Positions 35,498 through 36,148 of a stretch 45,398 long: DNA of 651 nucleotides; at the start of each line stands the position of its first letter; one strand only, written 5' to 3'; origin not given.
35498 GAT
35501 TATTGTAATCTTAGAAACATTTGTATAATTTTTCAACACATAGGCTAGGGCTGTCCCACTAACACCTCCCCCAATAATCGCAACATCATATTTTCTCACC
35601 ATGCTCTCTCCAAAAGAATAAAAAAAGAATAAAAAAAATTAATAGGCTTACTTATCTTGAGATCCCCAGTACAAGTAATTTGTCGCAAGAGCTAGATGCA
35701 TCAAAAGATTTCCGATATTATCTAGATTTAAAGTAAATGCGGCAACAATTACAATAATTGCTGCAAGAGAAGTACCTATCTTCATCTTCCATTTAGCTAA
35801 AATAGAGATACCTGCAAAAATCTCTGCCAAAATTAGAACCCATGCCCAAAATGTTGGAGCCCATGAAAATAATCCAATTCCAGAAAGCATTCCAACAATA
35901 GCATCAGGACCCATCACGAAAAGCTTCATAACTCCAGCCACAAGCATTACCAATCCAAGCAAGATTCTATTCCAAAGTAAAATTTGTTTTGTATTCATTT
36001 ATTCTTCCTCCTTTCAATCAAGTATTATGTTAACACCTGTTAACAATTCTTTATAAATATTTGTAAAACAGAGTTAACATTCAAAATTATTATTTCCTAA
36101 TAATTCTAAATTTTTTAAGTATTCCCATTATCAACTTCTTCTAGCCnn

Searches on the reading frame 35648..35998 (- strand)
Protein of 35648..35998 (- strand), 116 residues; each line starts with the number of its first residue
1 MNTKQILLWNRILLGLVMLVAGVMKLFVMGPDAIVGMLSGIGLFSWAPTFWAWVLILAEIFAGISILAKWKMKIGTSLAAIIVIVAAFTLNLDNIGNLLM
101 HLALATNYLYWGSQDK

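Call 74: search_protein_families(library=pfam, proteins=[window:35648-35998:-], max_evalue=0.00001)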
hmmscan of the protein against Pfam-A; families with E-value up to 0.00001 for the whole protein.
window:35648-35998:- (116 aa): 2 families
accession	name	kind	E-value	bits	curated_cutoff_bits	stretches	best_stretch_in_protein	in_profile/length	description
PF07681.17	DoxX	-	3.7e-11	43.9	23.6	1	7-90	2-83/85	DoxX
PF07291.16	MauE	-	2.8e-08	34.6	27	1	5-90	3-85/128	Methylamine utilisation protein MauE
